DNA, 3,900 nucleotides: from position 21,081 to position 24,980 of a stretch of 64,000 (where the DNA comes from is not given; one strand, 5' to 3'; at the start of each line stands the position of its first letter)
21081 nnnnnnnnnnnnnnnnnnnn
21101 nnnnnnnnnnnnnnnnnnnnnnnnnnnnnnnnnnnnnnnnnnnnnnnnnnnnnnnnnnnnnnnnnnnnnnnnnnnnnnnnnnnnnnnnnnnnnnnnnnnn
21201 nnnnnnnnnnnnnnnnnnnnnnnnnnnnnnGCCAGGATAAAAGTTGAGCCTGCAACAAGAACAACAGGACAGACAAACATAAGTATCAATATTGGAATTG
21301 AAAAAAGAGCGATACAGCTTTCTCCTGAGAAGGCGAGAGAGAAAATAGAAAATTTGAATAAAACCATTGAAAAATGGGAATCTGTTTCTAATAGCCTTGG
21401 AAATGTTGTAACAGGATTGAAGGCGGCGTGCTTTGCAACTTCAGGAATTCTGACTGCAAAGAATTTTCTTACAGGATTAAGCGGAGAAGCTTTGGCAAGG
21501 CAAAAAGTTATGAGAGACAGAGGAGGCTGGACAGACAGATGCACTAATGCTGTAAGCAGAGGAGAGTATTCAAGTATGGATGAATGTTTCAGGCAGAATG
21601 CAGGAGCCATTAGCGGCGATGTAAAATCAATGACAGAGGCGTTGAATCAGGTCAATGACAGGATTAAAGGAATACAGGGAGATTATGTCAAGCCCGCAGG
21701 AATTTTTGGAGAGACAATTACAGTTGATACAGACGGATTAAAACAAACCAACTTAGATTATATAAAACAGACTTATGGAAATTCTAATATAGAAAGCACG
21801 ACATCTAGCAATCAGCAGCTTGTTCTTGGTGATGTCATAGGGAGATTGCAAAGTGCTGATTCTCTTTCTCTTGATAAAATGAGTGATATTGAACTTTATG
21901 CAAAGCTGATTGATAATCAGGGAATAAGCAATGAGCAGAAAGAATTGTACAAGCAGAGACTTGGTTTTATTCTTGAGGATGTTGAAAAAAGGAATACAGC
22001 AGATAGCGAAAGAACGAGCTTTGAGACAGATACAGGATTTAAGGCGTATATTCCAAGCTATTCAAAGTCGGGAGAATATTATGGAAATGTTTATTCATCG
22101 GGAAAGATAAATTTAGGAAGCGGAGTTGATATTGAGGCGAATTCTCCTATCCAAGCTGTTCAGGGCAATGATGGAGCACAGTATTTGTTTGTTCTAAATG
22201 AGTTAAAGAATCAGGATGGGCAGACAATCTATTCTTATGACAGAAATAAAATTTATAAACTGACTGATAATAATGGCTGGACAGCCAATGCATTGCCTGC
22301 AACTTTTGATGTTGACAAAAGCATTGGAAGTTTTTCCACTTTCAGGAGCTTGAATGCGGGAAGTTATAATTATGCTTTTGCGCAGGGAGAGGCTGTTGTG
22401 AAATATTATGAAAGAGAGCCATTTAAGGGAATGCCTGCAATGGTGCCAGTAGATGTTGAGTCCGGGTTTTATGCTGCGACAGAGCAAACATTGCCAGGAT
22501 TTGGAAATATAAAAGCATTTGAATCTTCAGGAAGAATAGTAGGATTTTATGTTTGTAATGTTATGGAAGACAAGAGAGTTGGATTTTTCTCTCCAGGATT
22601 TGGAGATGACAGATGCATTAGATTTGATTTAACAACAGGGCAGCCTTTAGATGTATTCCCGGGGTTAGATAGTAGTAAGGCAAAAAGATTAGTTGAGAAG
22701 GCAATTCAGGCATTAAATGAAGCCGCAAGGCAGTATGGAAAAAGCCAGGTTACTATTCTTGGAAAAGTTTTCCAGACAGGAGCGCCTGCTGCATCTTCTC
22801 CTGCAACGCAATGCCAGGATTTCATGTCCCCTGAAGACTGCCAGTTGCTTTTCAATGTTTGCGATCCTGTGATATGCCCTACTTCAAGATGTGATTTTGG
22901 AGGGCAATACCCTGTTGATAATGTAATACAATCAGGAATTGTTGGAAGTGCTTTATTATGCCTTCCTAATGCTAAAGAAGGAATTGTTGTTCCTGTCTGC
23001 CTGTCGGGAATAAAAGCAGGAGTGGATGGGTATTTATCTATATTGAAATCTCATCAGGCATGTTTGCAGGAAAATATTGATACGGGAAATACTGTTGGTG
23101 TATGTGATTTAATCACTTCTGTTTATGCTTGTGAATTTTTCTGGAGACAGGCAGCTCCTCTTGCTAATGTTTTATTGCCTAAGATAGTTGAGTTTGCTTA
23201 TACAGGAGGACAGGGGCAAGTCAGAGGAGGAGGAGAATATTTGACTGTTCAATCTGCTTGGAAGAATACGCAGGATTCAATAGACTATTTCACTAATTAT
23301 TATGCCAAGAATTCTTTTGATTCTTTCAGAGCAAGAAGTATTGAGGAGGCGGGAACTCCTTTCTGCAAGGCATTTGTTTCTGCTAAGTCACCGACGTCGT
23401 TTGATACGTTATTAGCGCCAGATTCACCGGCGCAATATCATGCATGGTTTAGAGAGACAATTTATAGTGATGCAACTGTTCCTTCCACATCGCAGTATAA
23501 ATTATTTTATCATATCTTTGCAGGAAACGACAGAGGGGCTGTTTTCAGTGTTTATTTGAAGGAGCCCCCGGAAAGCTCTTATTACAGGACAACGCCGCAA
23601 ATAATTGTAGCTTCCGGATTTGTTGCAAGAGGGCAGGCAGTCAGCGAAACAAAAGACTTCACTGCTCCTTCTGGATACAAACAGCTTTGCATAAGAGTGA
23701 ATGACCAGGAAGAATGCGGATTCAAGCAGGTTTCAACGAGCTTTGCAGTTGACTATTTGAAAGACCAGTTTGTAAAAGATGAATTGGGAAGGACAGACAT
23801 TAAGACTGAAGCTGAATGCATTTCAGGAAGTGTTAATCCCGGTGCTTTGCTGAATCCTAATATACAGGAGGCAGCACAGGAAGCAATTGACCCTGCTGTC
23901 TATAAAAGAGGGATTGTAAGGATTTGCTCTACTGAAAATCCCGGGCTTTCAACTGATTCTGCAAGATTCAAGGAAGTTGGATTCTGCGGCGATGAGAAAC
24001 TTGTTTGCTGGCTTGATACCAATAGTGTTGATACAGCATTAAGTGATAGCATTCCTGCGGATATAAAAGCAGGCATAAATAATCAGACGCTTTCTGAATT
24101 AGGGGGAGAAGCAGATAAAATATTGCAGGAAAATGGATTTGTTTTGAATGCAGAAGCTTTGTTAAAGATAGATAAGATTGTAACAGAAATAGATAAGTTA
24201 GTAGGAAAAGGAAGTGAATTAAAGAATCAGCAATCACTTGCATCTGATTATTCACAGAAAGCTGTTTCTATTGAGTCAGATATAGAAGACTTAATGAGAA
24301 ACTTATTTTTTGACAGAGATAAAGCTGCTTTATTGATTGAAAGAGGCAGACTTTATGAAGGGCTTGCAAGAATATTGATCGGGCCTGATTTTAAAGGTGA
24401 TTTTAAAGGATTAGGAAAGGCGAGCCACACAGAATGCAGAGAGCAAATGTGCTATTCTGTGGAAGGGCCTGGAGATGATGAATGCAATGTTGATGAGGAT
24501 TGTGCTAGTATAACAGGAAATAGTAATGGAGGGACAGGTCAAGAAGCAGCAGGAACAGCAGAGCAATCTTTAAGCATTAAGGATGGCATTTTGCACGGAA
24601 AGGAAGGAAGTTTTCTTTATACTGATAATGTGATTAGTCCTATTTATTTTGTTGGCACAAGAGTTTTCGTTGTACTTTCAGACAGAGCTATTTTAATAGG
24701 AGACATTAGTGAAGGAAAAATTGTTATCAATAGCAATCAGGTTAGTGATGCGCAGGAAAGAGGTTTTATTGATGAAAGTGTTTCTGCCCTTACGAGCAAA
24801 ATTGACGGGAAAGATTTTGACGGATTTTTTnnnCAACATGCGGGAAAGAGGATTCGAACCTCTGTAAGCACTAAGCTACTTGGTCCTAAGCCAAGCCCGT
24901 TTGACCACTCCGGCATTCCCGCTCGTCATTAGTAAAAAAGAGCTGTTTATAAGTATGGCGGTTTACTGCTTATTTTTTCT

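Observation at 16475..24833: Four-gene translationally coupled surface operon: two small secreted proteins, a 624-aa pilin-like protein with class III signal peptide, and a 1789-aa Cys-rich giant protein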

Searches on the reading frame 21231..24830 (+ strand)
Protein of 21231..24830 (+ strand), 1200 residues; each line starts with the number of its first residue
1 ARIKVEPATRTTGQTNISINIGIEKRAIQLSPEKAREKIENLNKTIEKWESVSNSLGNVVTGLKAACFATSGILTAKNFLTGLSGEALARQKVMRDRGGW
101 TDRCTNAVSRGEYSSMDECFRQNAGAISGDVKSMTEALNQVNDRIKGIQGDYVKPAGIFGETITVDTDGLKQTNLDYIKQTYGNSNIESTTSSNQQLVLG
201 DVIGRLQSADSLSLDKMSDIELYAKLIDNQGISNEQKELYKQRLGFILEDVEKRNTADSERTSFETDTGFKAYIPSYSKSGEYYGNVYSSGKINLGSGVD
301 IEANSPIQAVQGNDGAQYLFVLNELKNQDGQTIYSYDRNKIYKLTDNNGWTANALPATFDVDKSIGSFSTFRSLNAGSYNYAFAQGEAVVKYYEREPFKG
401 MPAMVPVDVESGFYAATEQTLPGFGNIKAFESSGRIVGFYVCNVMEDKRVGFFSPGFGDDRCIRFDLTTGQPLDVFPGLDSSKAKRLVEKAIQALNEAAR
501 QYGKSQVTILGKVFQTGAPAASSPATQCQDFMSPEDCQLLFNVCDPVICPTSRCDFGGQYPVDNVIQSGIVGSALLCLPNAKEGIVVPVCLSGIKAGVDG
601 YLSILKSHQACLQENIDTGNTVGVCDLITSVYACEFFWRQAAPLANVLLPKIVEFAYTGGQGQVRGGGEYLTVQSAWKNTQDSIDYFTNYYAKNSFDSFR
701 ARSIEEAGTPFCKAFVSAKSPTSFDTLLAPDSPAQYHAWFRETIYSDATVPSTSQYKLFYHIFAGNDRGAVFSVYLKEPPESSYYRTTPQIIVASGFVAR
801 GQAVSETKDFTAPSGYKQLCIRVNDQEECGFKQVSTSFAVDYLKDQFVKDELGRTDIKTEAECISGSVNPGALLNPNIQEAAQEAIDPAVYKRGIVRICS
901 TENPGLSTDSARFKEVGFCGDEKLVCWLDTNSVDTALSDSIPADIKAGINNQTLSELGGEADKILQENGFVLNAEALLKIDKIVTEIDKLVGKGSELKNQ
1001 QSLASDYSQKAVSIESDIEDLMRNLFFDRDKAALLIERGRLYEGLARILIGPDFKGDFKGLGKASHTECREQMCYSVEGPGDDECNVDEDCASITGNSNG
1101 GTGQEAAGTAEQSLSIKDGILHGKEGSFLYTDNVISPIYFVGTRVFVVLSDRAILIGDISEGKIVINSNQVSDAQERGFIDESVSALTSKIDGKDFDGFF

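Call 41: predict_structure(alignment_id=A3)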
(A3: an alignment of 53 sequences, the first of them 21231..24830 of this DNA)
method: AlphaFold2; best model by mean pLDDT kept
length: 1200 residues; sequences in the alignment: 53
mean_pLDDT: 69.1   pTM: 0.45
mean pLDDT of the five models: 69.1, 68.0, 66.6, 65.6, 64.1
residues with pLDDT >= 90: 126; 70-90: 560; 50-70: 278; < 50: 236
segments of 3 or more residues with pLDDT < 50: 1-31, 159-162, 422-425, 522-525, 555-567, 641-732, 746-750, 833-839, 1054-1111, 1120-1124
pLDDT, mean of each block of 10 residues (from residue 1): 33 34 33 70 81 72 65 65 74 81 85 84 90 90 85 64 70 88 81 71 77 82 89 86 83 69 60 56 66 64 80 79 69 68 73 79 67 66 86 83 94 89 60 83 87 81 89 87 92 95 93 88 57 82 60 48 50 57 61 68 75 69 57 58 43 38 31 38 40 32 35 36 34 66 58 77 78 87 68 87 82 83 83 47 71 82 79 57 63 85 81 84 86 71 60 62 60 80 85 56 66 84 78 87 78 46 32 36 36 31 32 63 65 84 85 88 89 82 86 70
secondary structure, 60 per line:
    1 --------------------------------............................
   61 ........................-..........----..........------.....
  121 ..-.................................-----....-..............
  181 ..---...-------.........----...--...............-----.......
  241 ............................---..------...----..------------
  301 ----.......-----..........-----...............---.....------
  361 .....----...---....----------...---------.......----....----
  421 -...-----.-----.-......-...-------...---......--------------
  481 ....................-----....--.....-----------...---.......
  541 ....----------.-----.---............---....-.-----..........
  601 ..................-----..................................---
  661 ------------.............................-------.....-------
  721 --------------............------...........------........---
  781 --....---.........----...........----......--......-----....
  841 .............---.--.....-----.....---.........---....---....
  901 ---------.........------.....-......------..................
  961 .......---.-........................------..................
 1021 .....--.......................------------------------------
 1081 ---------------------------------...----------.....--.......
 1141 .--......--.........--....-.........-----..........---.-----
elements in order (helices of 4 or more, strands of 3 or more residues): H33-84 H86-95 H100-109 H116-122 H124-152 E153-156 E162-165 H167-182 E186-188 E196-198 H199-204 H214-228 H234-268 E280-282 E305-311 E317-326 E332-346 E350-354 H361-365 E370-372 H376-379 E390-392 E402-408 E413-416 E438-443 E461-466 H481-500 E506-509 E512-516 H534-544 H565-576 H591-618 H624-657 H673-701 H709-713 E735-746 E753-763 E770-777 H783-786 E790-798 E803-813 E818-823 E826-831 H837-853 H860-864 H870-874 H878-886 H890-893 E897-900 E913-918 E925-929 H931-936 H943-967 H973-996 H1003-1024 H1028-1050 E1114-1116 E1127-1131 E1134-1141 E1144-1149 E1152-1160 E1163-1166 H1168-1176 H1182-1191

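Call 87: fold_search(model_id=the predicted structure, library=pdb)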
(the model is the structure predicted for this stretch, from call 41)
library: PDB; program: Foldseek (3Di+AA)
matches with E <= 10: 719; with E <= 0.001: 0
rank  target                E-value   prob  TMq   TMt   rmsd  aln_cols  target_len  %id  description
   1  1xq4_B                5.9e-03  0.99  0.06  0.34   6.9       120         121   12  Crystal Structure of the Putative ApaA Protein from Bordetella pertussis, Northeast Structural Genomics Target BeR40 (released 2004-11-09)
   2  1xq4_A                1.0e-02  0.99  0.06  0.35   6.5       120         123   13  Crystal Structure of the Putative ApaA Protein from Bordetella pertussis, Northeast Structural Genomics Target BeR40 (released 2004-11-09)
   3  1xq4_C                1.6e-02  0.98  0.06  0.36   6.5       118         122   13  Crystal Structure of the Putative ApaA Protein from Bordetella pertussis, Northeast Structural Genomics Target BeR40 (released 2004-11-09)
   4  1tza_B                2.3e-02  1.00  0.06  0.38   6.8       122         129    6  X-ray structure of Northeast Structural Genomics Consortium target SoR45 (released 2004-07-27)
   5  2f1e_MODEL_1_A        4.3e-02  0.96  0.06  0.38   6.2       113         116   11  Solution structure of ApaG protein (released 2006-10-24)
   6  5jp0_A                4.3e-02  0.77  0.06  0.09  13.9       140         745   14  Bacteroides ovatus Xyloglucan PUL GH3B with bound glucose (released 2016-08-10)
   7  1tza_A                4.7e-02  0.99  0.07  0.41   7.0       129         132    6  X-ray structure of Northeast Structural Genomics Consortium target SoR45 (released 2004-07-27)
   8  8idz_B                4.9e-02  0.69  0.05  0.08   9.7       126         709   12  Beta-glucosidase BglPcC1 (released 2024-02-21)
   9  9lql_C                5.4e-02  0.63  0.06  0.09  14.5       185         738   14  Structure of STG-hydrolyzing beta-glucosidase 1 (PSTG1) complexed with heptyl 1-thio-beta-D-glucopyranoside (released 2026-02-04)
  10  8va3_B                5.9e-02  0.66  0.05  0.08   7.9       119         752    8  Crystal structure of CapGH3b enzyme retrieved from capybara gut metagenome (released 2024-10-23)
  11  1edy_A                6.8e-02  0.99  0.07  0.43   7.4       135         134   10  CRYSTAL STRUCTURE OF RAT ALPHA 1-MACROGLOBULIN RECEPTOR BINDING DOMAIN (released 2000-12-01)
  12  2x41                  6.8e-02  0.91  0.06  0.09   8.5       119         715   14  Structure of beta-glucosidase 3B from Thermotoga neapolitana in complex with glucose (released 2010-02-09)
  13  8va3_A                6.8e-02  0.89  0.05  0.08   7.9       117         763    9  Crystal structure of CapGH3b enzyme retrieved from capybara gut metagenome (released 2024-10-23)
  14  5ju6_A                8.2e-02  0.84  0.05  0.07   5.9       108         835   13  Structural and Functional Studies of Glycoside Hydrolase Family 3 beta-Glucosidase Cel3A from the Moderately Thermophi (released 2016-07-13)
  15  6r5p_B                8.6e-02  0.75  0.06  0.09  15.0       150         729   13  The crystal structure of Glycoside Hydrolase BglX inactive mutant D286N from P. aeruginosa in complex with glucose (released 2020-04-15)
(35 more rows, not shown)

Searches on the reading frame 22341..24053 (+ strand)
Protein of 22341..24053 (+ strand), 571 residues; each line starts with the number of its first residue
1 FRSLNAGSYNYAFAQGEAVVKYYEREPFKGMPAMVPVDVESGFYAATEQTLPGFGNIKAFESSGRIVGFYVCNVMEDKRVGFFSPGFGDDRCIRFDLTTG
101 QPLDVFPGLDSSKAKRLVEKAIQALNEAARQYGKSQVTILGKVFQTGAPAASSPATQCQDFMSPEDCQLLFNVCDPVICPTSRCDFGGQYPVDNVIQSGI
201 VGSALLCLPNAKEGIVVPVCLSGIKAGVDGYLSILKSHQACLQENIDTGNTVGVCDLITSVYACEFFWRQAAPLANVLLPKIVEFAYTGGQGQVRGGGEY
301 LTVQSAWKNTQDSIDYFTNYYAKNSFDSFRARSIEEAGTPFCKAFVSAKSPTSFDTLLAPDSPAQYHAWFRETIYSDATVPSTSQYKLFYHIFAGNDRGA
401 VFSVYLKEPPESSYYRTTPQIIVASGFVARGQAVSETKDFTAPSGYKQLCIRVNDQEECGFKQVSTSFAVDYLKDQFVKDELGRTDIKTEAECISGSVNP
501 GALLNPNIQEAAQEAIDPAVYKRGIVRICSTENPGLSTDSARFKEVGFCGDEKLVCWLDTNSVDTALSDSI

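Call 56: search_protein_representatives(protein=window:22341-24053:+)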
Query: 571 residues. Proteins with E-value up to 0.001 (for the whole library): 1055; up to 1e-10: 1010; up to 1e-30: 917. The best 150 are listed.
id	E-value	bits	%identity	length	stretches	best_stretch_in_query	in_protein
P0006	1.9e-267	905.2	68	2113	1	3-568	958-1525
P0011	2.7e-263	891.6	66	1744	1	2-568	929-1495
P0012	1.5e-253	859.4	64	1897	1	4-569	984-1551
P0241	5.5e-243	824.5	60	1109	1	2-568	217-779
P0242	1.9e-242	822.7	63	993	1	31-571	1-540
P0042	1.5e-240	816.5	63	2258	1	4-568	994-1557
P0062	5.6e-238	808.0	62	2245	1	8-570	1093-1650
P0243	6.5e-237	804.5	59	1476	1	8-568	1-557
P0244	7.7e-237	804.2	60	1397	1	3-570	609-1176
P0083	1.4e-236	803.3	62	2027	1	9-569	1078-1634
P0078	1.8e-236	803.0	61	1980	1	13-570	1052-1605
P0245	1.8e-236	803.0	62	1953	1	10-568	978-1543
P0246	4.5e-235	798.4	58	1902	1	2-568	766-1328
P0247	1.2e-234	797.0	61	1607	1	2-568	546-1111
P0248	2.0e-233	793.0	60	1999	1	16-570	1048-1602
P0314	8.9e-204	695.1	53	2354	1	1-568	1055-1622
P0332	1.1e-199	681.6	54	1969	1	17-568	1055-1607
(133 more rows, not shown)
